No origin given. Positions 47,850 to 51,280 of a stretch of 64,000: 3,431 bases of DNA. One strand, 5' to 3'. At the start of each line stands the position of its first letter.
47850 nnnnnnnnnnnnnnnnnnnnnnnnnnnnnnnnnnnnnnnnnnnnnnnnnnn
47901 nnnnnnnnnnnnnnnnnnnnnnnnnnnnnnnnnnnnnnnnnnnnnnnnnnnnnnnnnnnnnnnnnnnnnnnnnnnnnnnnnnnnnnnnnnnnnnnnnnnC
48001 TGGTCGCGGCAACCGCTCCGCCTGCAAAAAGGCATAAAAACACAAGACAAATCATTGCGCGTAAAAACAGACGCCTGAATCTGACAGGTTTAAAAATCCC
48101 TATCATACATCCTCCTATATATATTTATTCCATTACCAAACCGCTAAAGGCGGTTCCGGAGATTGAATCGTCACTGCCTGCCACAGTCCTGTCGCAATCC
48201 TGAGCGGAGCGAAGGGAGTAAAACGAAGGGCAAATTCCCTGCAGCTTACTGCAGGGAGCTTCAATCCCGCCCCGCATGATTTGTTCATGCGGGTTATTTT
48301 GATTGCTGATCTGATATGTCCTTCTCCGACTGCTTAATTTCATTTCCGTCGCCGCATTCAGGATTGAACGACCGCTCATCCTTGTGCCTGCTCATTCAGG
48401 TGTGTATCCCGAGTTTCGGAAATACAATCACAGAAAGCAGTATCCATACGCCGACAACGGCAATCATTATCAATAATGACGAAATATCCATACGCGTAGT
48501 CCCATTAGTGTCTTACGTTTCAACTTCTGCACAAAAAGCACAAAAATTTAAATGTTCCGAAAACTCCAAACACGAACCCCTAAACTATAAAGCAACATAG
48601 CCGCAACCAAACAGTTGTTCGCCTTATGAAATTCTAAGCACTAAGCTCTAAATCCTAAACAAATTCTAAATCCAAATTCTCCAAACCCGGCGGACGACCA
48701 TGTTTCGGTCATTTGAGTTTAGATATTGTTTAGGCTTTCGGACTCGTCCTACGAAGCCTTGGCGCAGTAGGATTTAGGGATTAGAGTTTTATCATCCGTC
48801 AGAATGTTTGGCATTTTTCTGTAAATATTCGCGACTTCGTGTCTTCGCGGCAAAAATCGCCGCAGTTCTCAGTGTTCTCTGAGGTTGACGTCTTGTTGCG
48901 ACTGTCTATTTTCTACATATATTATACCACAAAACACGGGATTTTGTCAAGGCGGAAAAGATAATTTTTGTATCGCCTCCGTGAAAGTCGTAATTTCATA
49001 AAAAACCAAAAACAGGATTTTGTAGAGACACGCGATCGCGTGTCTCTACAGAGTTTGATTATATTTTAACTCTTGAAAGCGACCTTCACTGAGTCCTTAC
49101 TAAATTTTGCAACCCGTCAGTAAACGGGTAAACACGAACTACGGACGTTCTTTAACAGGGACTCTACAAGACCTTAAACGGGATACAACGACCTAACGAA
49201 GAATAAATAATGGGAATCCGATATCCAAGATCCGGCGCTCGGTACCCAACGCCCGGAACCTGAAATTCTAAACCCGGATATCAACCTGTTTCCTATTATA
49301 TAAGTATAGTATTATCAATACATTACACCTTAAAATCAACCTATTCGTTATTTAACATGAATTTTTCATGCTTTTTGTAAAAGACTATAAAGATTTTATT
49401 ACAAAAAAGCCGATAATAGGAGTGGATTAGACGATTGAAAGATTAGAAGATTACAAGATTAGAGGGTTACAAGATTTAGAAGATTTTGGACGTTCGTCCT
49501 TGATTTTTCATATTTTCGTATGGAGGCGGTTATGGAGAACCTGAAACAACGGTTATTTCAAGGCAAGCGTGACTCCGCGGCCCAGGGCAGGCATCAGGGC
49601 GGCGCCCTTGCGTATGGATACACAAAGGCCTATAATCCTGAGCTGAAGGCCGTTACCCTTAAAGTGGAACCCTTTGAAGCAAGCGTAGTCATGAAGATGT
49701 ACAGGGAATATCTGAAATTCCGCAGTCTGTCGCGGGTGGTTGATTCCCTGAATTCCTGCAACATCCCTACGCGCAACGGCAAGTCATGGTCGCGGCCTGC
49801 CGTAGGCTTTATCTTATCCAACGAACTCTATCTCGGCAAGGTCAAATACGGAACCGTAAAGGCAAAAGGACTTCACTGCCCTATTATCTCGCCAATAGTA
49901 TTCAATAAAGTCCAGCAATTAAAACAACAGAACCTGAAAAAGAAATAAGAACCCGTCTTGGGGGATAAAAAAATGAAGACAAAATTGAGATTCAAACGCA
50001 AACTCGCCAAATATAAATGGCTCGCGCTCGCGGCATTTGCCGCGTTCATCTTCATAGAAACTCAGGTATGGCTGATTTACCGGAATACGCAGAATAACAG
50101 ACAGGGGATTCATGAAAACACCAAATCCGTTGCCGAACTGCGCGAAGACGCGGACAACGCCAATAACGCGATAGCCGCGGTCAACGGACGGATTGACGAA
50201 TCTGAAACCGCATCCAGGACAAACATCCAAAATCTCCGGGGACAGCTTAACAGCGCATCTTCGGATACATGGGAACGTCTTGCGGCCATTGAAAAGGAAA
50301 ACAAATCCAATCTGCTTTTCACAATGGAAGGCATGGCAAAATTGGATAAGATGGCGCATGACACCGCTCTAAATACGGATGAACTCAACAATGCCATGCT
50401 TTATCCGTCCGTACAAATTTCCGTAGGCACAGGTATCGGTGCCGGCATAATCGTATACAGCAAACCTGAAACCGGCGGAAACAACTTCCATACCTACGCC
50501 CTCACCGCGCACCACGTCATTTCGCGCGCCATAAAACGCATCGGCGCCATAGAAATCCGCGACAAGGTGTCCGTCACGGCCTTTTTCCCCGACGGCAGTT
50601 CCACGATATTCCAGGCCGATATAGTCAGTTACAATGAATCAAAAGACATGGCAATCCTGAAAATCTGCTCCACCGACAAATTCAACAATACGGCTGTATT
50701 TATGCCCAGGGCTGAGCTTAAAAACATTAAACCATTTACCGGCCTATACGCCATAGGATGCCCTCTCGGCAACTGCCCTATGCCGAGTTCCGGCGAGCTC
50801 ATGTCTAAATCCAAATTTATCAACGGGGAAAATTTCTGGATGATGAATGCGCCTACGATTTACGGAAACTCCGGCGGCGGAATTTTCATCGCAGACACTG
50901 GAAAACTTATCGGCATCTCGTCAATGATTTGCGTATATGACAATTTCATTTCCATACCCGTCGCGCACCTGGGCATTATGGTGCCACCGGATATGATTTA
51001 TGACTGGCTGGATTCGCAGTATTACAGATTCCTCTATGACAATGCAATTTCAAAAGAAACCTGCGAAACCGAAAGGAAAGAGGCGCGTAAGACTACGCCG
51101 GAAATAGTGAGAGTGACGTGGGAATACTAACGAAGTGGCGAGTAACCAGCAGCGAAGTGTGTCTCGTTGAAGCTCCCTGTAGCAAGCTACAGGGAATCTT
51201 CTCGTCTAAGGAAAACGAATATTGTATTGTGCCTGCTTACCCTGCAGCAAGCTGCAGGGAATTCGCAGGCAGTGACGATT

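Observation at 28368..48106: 20-kb surface-protein locus: giant (~5,390 aa) repeat protein, then a beta-propeller/FN3/beta-helix anchor protein, then a HEAT-repeat membrane protein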

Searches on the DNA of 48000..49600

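Call 26: search_rna_families(source=window, start=48000, end=49600, threshold=evalue, max_evalue=1)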
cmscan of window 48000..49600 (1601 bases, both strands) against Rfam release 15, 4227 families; matches with E-value up to 1: 2.
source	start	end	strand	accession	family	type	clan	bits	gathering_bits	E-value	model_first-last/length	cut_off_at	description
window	49010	49060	+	RF03867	mir-4081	Gene; miRNA;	-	27.6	70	0.014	1-51/51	no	mir-4081 microRNA precursor family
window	48972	49083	-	RF03942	mir-5727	Gene; miRNA;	-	22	100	0.34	1-92/92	no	mir-5727 microRNA precursor family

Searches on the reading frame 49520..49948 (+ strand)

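Call 13: search_protein_families(library=pfam, proteins=[window:49520-49948:+], max_evalue=0.001)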
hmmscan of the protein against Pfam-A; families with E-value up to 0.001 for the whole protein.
window:49520-49948:+ (142 aa): 1 family
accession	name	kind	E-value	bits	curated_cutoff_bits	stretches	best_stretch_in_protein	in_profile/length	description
PF07508.19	Recombinase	-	1.1e-15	58.1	21.1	1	53-137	3-101/102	Recombinase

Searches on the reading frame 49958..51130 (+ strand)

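Call 13: search_protein_families(library=pfam, proteins=[window:49958-51130:+], max_evalue=0.001)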
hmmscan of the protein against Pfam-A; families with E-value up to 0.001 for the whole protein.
window:49958-51130:+ (390 aa): 2 families
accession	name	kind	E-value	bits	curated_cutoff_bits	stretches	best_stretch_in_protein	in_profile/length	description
PF13365.12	Trypsin_2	-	1.8e-11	45.4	27.6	1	173-320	10-144/144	Trypsin-like peptidase domain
PF00089.32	Trypsin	-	0.00023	21.5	20.6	0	180-325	36-201/220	Trypsin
